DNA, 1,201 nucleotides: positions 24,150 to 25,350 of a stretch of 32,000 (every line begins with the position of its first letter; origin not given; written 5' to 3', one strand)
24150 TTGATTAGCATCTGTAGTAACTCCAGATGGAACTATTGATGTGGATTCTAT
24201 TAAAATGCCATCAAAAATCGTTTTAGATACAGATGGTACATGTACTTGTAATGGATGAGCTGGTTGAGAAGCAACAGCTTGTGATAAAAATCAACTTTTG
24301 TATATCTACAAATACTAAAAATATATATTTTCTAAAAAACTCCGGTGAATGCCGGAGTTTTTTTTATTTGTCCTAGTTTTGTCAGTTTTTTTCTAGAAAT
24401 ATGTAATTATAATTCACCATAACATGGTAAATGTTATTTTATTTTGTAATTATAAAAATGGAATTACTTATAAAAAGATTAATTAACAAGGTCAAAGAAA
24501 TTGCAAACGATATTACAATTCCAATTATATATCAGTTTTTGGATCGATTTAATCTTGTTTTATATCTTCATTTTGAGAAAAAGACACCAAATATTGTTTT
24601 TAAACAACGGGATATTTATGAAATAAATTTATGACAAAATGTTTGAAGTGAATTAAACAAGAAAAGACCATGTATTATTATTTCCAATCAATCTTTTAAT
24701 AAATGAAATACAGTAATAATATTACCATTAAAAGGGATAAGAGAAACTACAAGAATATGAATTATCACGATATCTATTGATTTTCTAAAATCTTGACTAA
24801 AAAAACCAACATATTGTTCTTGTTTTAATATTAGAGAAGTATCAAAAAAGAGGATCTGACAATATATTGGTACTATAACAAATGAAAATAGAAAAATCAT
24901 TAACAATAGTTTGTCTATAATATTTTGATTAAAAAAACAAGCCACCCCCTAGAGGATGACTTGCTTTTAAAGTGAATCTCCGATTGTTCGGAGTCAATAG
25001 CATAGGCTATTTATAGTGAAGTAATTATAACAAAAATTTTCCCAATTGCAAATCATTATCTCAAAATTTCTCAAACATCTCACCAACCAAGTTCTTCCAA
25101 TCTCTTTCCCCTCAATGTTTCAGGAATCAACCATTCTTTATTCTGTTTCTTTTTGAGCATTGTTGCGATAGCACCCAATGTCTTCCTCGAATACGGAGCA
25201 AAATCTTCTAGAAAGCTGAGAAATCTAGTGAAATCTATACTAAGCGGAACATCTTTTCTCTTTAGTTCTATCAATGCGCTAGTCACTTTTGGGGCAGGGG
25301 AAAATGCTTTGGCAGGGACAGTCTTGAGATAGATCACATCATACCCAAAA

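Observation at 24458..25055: Locus 4: a canonical MazF with a two-hairpin antisense sRNA squeezed into a convergent gap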

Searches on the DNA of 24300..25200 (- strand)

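Call 36: search_rna_families(source=window, start=24300, end=25200, threshold=evalue, max_evalue=10)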
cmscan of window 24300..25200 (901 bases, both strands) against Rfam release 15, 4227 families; matches with E-value up to 10: 16.
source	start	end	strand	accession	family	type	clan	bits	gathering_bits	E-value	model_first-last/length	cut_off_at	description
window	24311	24368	+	RF02064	STnc370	Gene; sRNA;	-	28.4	54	0.17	1-71/71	no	Enterobacterial sRNA STnc370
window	24317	24393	-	RF01770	rimP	Cis-reg; leader;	-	25.8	47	0.088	1-102/102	no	Gammaprotebacteria rimP leader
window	24335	24392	+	RF01770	rimP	Cis-reg; leader;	-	25.5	47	0.1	32-102/102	no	Gammaprotebacteria rimP leader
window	24330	24362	+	RF02701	PsrR1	Gene; sRNA;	-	24.2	42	0.047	45-79/79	no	Photosynthesis regulatory RNA1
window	24317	24400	-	RF02621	BSnc120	Gene; sRNA;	-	23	114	0.014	1-88/88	no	Brucella sRNA 120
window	24300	24369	+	RF02053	STnc430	Gene; sRNA;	-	23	47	0.43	94-162/162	5'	Enterobacterial sRNA STnc430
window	24334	24427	-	RF02432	SpF25_sRNA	Gene; sRNA;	-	22.7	48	0.41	1-102/102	no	Streptococcus sRNA SpF25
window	24805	24871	-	RF01584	snoR03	Gene; snRNA; snoRNA; HACA-box;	-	20.5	80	7.6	83-149/163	no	small nucleolar RNA snoR03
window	24327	24404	-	RF02075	STnc230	Gene; sRNA;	-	20.1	50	3.7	1-83/83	no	Enterobacterial sRNA STnc230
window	24300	24368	+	RF01772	rnk_pseudo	Cis-reg; leader;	-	18.3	55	2.3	13-108/108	5'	Pseudomonas rnk leader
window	24328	24438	-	RF02053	STnc430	Gene; sRNA;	-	18.1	47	4.6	1-162/162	no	Enterobacterial sRNA STnc430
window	24324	24426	-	RF00121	MicC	Gene; sRNA;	-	18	90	7.4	1-123/123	no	MicC RNA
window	24330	24414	-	RF01859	Phe_leader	Cis-reg; leader;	-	17.2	55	5.8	1-125/125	no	Phenylalanine leader peptide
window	24975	25069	+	RF01089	PK-repBA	Cis-reg;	-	16.1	45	0.96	1-124/124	no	Pseudoknot of the regulatory region of the repBA gene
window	24915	24989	+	RF00357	snoR44_J54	Gene; snRNA; snoRNA; CD-box;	CL00069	15.8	48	7.8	1-97/97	no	Small nucleolar RNA R44/J54/Z268 family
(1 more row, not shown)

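Call 48: build_rna_model(alignment_id=A2)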
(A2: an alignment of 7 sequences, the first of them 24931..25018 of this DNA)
Model R1 built from alignment A2 (7 sequences, 97 columns); structure: RNAalifold consensus.
model positions 87; base pairs 27; branch points 2; effective number of sequences 1.56; information 0.655 bits per position. Calibrated on 0.2 Mb of random sequence (short: E-values are rough).
structure used (alignment columns):
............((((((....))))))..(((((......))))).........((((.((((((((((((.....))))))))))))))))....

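Call 49: search_with_rna_model(model_id=R1, sources=[window, L001, L002, L003, L004, L005, L008, L009, L010, L011, L012, L014, L017, L018, L019, L020, L024, L025, L026, L028, L031, L033], max_evalue=10, make_alignment=true)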
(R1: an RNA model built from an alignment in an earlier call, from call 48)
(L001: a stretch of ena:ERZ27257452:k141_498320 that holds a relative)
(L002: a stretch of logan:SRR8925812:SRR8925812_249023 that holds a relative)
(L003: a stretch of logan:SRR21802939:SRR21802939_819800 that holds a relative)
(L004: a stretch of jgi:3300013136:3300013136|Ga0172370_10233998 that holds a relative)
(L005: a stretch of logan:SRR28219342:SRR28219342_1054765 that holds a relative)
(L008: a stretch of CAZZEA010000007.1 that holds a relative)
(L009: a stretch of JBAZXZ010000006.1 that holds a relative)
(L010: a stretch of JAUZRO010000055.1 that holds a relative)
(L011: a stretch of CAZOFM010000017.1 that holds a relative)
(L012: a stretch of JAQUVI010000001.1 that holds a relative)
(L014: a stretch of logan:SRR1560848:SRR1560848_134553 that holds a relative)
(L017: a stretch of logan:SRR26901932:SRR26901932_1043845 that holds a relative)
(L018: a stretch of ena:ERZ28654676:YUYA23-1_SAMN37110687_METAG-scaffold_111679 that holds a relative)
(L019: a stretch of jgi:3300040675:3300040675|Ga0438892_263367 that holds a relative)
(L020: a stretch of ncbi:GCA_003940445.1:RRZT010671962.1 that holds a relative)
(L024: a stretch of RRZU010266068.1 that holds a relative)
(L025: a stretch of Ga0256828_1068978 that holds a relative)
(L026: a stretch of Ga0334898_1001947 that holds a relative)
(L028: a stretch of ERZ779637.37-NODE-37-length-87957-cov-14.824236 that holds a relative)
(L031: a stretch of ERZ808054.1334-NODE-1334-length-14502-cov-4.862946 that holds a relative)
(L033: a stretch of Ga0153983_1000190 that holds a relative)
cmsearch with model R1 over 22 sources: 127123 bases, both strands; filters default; matches with E-value up to 10: 21.
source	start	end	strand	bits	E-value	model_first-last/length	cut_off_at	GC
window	24931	25018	-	101.2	2.3e-19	1-87/87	no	0.4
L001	865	952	-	100.5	3.2e-19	1-87/87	no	0.4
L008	3476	3563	-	99.5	5.4e-19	1-87/87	no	0.4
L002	561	648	-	96.7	2.1e-18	1-87/87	no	0.34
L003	629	717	-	90.6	4.2e-17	1-87/87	no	0.35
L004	913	1005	-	68.5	2.3e-12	1-87/87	no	0.47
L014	881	963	-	65.6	9.3e-12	1-87/87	no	0.39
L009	3445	3533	-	48.3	4.7e-08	1-87/87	no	0.28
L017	533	616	-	46.8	1e-07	1-87/87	no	0.24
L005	8477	8565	-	46.2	1.4e-07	1-87/87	no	0.3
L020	2473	2560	-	42.5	8.1e-07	1-87/87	no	0.24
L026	2443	2523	-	38.9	5e-06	1-87/87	no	0.32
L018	1092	1177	-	29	0.00065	1-87/87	no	0.34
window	24898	24970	+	23.5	0.0095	1-87/87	no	0.3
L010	1875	1944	-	17.7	0.16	1-87/87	no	0.29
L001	832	904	+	17.4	0.19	1-87/87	no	0.3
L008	3437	3515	+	17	0.24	1-87/87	no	0.29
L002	528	600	+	16.5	0.31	1-87/87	no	0.25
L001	593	670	-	12.8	1.8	1-87/87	no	0.24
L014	887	915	+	10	7.5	53-81/87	no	0.45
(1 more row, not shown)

Alignment A3: 21 matches aligned to the model, 132 columns, each read 5' to 3' on its own strand. Consensus structure (alignment columns), stored with it:
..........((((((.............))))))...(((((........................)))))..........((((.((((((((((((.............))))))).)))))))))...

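Call 50: search_with_rna_model(model_id=R1, sources=[window, L002, L003, L004, L005, L008, L009, L014, L017, L018, L020, L026], max_evalue=0.001, make_alignment=true)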
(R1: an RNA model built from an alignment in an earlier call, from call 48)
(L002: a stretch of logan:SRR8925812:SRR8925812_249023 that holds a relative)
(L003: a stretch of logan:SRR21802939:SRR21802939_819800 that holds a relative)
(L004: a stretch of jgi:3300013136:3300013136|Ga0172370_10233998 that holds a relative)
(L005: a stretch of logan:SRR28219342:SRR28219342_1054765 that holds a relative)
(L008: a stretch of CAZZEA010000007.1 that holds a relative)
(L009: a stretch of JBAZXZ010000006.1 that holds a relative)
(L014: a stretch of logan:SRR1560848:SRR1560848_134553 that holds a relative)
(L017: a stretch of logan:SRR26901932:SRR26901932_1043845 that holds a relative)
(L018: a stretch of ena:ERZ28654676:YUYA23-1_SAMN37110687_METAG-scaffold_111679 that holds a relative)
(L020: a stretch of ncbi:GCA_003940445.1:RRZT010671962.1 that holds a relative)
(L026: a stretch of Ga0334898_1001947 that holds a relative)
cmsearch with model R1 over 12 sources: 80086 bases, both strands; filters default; matches with E-value up to 0.001: 12.
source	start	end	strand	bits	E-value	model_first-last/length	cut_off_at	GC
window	24931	25018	-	101.2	1.5e-19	1-87/87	no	0.4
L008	3476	3563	-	99.5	3.4e-19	1-87/87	no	0.4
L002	561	648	-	96.7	1.3e-18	1-87/87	no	0.34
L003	629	717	-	90.6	2.6e-17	1-87/87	no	0.35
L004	913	1005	-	68.5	1.5e-12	1-87/87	no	0.47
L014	881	963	-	65.6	5.9e-12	1-87/87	no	0.39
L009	3445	3533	-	48.3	2.9e-08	1-87/87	no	0.28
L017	533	616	-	46.8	6.3e-08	1-87/87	no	0.24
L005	8477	8565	-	46.2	8.6e-08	1-87/87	no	0.3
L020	2473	2560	-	42.5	5.1e-07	1-87/87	no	0.24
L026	2443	2523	-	38.9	3.1e-06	1-87/87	no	0.32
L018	1092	1177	-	29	0.00041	1-87/87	no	0.34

Alignment A4: 12 matches aligned to the model, 111 columns, each read 5' to 3' on its own strand. Consensus structure (alignment columns), stored with it:
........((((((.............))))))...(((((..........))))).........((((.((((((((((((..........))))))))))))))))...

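Call 51: build_rna_model(alignment_id=A4)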
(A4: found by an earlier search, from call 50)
Model R2 built from alignment A4 (12 sequences, 111 columns); structure: stored with the alignment.
model positions 87; base pairs 27; branch points 2; effective number of sequences 2.96; information 0.654 bits per position. Calibrated on 0.2 Mb of random sequence (short: E-values are rough).
structure used (alignment columns):
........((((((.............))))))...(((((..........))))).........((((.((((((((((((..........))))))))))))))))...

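Call 53: search_with_rna_model(model_id=R2, sources=[window, L001, L002, L003, L004, L005, L008, L009, L010, L011, L012, L014, L017, L018, L019, L020, L024, L025, L026, L028, L031, L033], max_evalue=1, make_alignment=false)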
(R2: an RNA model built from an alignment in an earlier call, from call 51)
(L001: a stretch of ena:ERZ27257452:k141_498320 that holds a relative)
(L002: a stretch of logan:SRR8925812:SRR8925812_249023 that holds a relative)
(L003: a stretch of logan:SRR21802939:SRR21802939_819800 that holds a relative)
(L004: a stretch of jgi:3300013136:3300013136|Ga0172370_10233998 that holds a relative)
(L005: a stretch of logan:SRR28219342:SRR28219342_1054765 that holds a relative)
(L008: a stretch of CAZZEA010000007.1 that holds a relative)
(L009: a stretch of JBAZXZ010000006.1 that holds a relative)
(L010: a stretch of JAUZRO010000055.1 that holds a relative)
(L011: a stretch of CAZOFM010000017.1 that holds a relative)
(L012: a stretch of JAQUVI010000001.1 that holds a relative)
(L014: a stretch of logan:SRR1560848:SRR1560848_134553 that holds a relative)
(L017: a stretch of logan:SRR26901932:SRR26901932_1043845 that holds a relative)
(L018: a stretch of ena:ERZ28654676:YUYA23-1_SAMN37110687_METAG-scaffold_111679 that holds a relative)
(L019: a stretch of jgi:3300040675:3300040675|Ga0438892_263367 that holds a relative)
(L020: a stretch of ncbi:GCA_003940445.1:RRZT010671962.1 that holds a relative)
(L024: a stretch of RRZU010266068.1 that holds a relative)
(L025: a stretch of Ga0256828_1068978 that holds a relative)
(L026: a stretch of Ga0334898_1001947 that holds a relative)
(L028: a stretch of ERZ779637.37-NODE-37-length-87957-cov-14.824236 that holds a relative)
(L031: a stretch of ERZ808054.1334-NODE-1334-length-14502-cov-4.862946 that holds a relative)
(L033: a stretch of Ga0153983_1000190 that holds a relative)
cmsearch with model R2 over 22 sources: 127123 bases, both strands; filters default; matches with E-value up to 1: 18.
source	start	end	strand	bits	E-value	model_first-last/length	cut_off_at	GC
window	24931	25018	-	93.5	7e-16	1-87/87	no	0.4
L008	3476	3563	-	91.9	1.5e-15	1-87/87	no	0.4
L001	865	952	-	91.8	1.5e-15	1-87/87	no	0.4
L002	561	648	-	91.1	2.1e-15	1-87/87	no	0.34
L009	3445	3533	-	79.5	4e-13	1-87/87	no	0.28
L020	2473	2560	-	76.2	1.8e-12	1-87/87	no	0.24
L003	629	717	-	76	2e-12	1-87/87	no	0.35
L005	8477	8565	-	72.5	9.6e-12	1-87/87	no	0.3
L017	533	616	-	71.5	1.5e-11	1-87/87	no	0.24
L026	2443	2523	-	63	7e-10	1-87/87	no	0.32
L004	913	1005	-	62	1.1e-09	1-87/87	no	0.47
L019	2471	2560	-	59.4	3.6e-09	1-87/87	no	0.21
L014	881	963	-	59.1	4.2e-09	1-87/87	no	0.39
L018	1092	1177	-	54.3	3.8e-08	1-87/87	no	0.34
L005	11287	11373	+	34.7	0.00027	1-87/87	no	0.29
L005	11333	11408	-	28.9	0.0037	1-87/87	no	0.26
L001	805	904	+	17.3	0.71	1-87/87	no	0.28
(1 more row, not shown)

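Call 82: search_with_rna_model(model_id=R2, sources=[L010, L011, L012, L024, L025], filters=off, max_evalue=10)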
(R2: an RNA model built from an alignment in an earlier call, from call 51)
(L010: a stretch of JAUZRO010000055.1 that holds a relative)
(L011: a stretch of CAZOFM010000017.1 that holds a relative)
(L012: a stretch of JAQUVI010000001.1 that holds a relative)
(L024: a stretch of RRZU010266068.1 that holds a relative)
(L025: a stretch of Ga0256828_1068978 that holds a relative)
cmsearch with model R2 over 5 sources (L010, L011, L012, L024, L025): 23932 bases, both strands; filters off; matches with E-value up to 10: 39.
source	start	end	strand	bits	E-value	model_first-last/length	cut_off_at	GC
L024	2461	2551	-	35.9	2.9e-05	1-87/87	no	0.27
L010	3453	3539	-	32.3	0.00015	1-87/87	no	0.24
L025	699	779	-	21.2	0.022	1-87/87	no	0.36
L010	1674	1749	-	19.6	0.046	1-87/87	no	0.26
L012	3446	3523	+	18.9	0.063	1-87/87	no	0.53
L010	1875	1944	-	18.4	0.081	1-87/87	no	0.29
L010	1630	1705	+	18.3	0.085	1-87/87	no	0.3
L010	5215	5286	-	17.5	0.12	1-87/87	no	0.29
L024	2681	2767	-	16.4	0.2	1-87/87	no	0.18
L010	1872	1912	+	14.1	0.56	45-84/87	no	0.29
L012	267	342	+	13.5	0.72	1-87/87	no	0.45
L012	3724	3821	+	12.8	1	1-87/87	no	0.27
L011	3401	3478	-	12.3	1.3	1-87/87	no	0.32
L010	5775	5834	+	11.3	2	1-87/87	no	0.23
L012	6219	6271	-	11.2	2.1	1-87/87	no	0.32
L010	2422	2472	+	11.1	2.1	1-87/87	no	0.22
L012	1848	1917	+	11.1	2.2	1-87/87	no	0.33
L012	3485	3523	-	11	2.3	48-84/87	no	0.41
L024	3262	3330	+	11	2.3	1-87/87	no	0.25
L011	3707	3797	-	10.9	2.4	1-87/87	no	0.27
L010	1708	1778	+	10.5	2.9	1-87/87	no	0.23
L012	1754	1842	-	10.4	3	1-87/87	no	0.31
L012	139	215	-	10.1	3.4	1-87/87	no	0.25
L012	462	547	+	10.1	3.4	1-87/87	no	0.3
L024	762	843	-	9.7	4.1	1-87/87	no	0.28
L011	3438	3469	+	9.7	4.1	8-41/87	no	0.34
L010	5169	5249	+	9.7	4.2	1-87/87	no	0.28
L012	2614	2646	-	9.4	4.7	44-84/87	no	0.45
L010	6045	6159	-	9.2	5.3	1-87/87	no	0.29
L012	3319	3399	-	8.9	5.8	1-87/87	no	0.4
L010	5523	5590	-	8.5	7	1-87/87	no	0.18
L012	4148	4259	-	8.5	7.2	1-87/87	no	0.29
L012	4894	4919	+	8.3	7.6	55-80/87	no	0.54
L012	4894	4919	-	8.3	7.6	55-80/87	no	0.54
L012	3583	3684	-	8.2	8.1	1-87/87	no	0.32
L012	5581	5612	+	8.2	8.3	52-83/87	no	0.44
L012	2614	2639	+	8.1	8.3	55-80/87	no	0.46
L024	2679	2713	+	8.1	8.4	48-84/87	no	0.17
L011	2163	2258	-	7.8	9.7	1-87/87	no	0.29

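Call 83: search_with_rna_model(model_id=R2, sources=[window, L002, L003, L004, L008, L009, L010, L014, L017, L018, L019, L020, L024, L025, L026], filters=off, max_evalue=0.09, make_alignment=true)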
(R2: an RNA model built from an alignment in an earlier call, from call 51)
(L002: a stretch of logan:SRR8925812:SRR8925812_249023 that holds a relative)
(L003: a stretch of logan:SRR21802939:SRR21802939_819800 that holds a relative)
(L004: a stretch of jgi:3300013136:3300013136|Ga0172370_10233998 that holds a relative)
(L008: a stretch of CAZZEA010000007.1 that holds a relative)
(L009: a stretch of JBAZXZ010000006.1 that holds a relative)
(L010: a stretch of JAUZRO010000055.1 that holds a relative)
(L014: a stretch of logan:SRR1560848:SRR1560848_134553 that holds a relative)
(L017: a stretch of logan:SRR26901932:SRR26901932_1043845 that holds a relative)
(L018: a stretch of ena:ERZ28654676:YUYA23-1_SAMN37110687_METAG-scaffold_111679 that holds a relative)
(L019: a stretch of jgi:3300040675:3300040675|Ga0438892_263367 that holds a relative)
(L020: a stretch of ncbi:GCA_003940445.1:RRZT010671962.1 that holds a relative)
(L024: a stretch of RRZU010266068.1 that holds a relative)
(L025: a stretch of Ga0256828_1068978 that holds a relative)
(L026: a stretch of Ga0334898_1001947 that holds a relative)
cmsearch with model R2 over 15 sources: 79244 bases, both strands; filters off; matches with E-value up to 0.09: 15.
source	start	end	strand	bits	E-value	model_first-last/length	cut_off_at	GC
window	24931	25018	-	93.5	4.4e-16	1-87/87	no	0.4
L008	3476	3563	-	91.9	9.3e-16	1-87/87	no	0.4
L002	561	648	-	91.1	1.3e-15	1-87/87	no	0.34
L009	3445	3533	-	79.5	2.5e-13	1-87/87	no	0.28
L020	2473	2560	-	76.2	1.1e-12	1-87/87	no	0.24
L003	629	717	-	76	1.2e-12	1-87/87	no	0.35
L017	533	616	-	71.5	9.3e-12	1-87/87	no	0.24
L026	2443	2523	-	63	4.4e-10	1-87/87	no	0.32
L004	913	1005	-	62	6.9e-10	1-87/87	no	0.47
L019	2471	2560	-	59.4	2.3e-09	1-87/87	no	0.21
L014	881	963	-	59.1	2.6e-09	1-87/87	no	0.39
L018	1092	1177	-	54.3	2.3e-08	1-87/87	no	0.34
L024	2461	2551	-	35.9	9.6e-05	1-87/87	no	0.27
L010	3453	3539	-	32.3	0.00049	1-87/87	no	0.24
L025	699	779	-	21.2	0.074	1-87/87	no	0.36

Alignment A6: 15 matches aligned to the model, 122 columns, each read 5' to 3' on its own strand. Consensus structure (alignment columns), stored with it:
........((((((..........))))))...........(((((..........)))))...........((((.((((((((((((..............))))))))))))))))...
